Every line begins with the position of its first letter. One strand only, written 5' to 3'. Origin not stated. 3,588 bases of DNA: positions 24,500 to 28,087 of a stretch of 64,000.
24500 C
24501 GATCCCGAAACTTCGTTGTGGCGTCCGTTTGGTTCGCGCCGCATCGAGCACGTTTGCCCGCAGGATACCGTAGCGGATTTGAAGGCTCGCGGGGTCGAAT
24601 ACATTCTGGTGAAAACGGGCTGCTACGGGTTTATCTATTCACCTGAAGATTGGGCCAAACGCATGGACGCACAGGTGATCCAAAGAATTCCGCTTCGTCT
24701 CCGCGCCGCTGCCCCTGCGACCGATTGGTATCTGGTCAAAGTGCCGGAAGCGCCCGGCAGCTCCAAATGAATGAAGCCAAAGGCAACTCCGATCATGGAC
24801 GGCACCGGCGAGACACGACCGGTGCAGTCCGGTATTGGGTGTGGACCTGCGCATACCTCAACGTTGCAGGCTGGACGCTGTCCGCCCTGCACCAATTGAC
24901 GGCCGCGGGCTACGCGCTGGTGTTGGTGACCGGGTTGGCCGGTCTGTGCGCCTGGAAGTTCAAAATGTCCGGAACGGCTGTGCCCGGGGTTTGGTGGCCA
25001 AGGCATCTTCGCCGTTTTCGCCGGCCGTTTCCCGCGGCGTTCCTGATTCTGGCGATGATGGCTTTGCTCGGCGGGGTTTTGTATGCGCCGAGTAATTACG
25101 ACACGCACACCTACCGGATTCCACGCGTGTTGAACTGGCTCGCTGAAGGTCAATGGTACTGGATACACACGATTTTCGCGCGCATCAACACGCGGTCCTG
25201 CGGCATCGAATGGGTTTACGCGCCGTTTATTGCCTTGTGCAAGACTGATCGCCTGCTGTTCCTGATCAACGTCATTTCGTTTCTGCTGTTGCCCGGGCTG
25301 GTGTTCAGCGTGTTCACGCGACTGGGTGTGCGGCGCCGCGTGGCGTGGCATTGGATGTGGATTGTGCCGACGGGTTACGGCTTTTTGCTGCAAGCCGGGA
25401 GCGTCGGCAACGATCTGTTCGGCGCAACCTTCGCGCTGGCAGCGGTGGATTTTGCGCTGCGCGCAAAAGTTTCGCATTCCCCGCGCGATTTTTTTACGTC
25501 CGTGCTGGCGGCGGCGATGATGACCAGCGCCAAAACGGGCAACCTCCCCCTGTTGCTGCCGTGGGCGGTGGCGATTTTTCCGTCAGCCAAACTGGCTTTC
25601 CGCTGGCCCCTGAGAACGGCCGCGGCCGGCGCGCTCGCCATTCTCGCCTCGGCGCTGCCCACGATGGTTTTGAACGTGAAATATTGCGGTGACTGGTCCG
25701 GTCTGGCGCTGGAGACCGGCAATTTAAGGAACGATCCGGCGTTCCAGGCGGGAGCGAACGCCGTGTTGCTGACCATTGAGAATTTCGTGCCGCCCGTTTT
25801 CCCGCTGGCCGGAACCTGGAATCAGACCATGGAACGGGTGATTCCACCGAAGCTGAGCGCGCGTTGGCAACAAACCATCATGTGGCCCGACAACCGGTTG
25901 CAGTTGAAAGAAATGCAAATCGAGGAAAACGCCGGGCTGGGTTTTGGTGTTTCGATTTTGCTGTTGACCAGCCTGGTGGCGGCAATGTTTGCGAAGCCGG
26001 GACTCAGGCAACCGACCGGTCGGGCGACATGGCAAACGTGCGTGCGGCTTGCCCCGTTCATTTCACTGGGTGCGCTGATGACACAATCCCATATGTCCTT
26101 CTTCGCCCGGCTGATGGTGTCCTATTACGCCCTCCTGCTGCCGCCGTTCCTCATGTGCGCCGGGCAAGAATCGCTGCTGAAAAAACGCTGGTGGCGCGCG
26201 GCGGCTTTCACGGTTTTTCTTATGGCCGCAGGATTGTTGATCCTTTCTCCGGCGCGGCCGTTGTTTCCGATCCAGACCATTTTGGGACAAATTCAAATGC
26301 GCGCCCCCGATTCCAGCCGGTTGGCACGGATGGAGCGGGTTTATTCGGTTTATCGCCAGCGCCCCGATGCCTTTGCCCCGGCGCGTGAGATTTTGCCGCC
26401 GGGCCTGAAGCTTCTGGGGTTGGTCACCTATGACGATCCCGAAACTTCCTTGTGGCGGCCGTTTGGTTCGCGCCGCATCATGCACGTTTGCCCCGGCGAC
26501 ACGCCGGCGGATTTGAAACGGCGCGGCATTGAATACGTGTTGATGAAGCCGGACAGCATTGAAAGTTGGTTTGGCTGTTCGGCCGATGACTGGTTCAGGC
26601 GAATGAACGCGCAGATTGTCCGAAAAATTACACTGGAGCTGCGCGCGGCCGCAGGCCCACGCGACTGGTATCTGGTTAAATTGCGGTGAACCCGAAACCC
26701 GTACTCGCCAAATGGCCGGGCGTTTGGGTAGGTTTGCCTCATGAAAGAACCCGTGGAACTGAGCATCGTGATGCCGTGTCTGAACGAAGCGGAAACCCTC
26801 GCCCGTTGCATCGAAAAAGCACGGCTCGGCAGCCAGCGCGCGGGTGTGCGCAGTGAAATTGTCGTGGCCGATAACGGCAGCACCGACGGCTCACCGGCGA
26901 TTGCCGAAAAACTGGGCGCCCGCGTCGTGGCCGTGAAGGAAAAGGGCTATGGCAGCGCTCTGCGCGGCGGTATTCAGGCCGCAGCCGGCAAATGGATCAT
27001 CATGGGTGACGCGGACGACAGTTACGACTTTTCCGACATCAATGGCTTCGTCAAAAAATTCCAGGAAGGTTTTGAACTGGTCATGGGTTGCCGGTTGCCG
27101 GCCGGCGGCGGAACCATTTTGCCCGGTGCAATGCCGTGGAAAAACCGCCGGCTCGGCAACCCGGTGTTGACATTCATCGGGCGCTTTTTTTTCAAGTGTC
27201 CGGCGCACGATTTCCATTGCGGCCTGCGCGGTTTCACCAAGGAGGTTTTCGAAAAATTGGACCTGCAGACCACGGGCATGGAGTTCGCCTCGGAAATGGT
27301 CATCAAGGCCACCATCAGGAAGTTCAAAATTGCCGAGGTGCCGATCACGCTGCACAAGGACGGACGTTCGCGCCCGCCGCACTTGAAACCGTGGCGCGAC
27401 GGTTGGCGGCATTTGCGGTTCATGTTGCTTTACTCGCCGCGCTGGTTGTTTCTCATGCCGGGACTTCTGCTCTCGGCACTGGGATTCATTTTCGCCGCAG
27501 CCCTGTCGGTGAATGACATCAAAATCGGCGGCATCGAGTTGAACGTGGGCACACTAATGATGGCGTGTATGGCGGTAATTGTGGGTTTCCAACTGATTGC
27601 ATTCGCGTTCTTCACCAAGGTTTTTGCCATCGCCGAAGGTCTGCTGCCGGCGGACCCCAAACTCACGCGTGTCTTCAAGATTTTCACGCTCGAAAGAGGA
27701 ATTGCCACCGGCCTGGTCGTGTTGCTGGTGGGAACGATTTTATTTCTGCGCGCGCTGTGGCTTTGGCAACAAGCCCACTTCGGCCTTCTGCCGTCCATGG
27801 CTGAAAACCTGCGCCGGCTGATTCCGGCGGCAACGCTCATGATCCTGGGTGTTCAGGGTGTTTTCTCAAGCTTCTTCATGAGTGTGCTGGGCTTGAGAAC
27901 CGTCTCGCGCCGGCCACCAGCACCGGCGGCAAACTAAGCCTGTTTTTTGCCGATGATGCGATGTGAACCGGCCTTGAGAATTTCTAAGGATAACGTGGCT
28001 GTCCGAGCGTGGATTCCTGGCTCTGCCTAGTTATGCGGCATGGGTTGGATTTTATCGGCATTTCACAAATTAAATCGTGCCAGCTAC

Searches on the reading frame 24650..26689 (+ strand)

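Call 7: search_protein_families(library=pfam, proteins=[window:24650-26689:+], max_evalue=1)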
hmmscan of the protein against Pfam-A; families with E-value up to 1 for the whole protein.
window:24650-26689:+ (679 aa): 2 families
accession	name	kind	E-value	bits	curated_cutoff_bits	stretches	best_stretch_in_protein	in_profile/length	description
PF07348.17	Syd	-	0.18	11.8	25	1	262-306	57-101/175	Syd protein (SUKH-2)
PF06785.16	UPF0242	-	0.57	10.6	33.5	0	488-532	8-50/194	Uncharacterised protein family (UPF0242) N-terminus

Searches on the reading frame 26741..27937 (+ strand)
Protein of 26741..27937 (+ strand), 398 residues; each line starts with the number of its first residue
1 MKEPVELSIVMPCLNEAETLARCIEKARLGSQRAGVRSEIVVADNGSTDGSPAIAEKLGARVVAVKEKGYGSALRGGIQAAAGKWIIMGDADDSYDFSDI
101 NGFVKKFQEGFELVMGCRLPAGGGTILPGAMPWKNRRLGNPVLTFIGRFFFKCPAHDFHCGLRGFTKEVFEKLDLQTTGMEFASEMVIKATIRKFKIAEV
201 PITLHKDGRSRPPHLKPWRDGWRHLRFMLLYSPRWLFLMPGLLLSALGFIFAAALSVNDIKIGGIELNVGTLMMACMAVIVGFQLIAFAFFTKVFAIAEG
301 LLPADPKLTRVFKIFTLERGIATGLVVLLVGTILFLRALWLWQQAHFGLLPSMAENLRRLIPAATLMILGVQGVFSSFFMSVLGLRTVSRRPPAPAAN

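Call 7: search_protein_families(library=pfam, proteins=[window:26741-27937:+], max_evalue=1)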
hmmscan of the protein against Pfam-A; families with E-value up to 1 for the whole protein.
window:26741-27937:+ (398 aa): 3 families
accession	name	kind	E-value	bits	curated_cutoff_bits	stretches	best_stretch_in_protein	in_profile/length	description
PF00535.33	Glycos_transf_2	-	8.5e-27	94.6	23.3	1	8-173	1-167/168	Glycosyl transferase family 2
PF13641.12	Glyco_tranf_2_3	-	0.00043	20.8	27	1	7-93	3-97/230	Glycosyltransferase like family 2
PF13704.12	Glyco_tranf_2_4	-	0.0029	18.5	27.5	1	33-98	16-87/98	Glycosyl transferase family 2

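Call 79: search_solved_structures(query=window:26741-27937:+, max_evalue=0.001)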
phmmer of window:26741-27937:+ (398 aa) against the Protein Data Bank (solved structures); distinct sequences matched with E-value up to 0.001: 18.
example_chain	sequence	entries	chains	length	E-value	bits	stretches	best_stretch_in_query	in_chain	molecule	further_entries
5mlz_A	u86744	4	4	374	1e-11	47.8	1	5-209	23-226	Dolichol monophosphate mannose synthase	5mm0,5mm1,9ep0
22ao_A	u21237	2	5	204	2.6e-08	36.6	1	11-110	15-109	GmaR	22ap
2z87_A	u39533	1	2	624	1.8e-07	33.9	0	7-110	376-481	Chondroitin synthase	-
2z86_A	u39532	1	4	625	1.8e-07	33.8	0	7-110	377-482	Chondroitin synthase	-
9hwj_A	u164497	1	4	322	1.9e-07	33.7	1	6-289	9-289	Undecaprenyl-phosphate 4-deoxy-4-formamido-L-arabinose transferase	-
9bhc_C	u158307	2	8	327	2.2e-07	33.5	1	6-287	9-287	Undecaprenyl-phosphate 4-deoxy-4-formamido-L-arabinose transferase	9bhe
9omm_A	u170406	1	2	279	3e-07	33.1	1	5-120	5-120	Glycosyltransferase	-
9omh_A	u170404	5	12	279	3e-07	33.1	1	5-120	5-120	Glycosyltransferase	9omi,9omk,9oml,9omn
9omj_A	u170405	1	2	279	3e-07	33.1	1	5-120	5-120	Glycosyltransferase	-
8vxh_A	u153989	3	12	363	3.1e-07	33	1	6-288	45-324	Undecaprenyl-phosphate 4-deoxy-4-formamido-L-arabinose transferase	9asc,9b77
6p61_A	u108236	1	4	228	1.3e-06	31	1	2-107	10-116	Glycosyltransferase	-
5eke_A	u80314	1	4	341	0.00011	24.7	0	4-125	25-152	Uncharacterized glycosyltransferase sll0501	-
5ekp_C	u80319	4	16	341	0.00013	24.4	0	4-125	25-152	Uncharacterized glycosyltransferase sll0501 | Glycosyltransferase sll0501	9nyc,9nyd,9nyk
9nye_A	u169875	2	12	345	0.00013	24.4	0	4-125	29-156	Glycosyltransferase sll0501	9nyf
7pdo_A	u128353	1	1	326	0.00013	24.4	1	7-91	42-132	Glucosyl-3-phosphoglycerate synthase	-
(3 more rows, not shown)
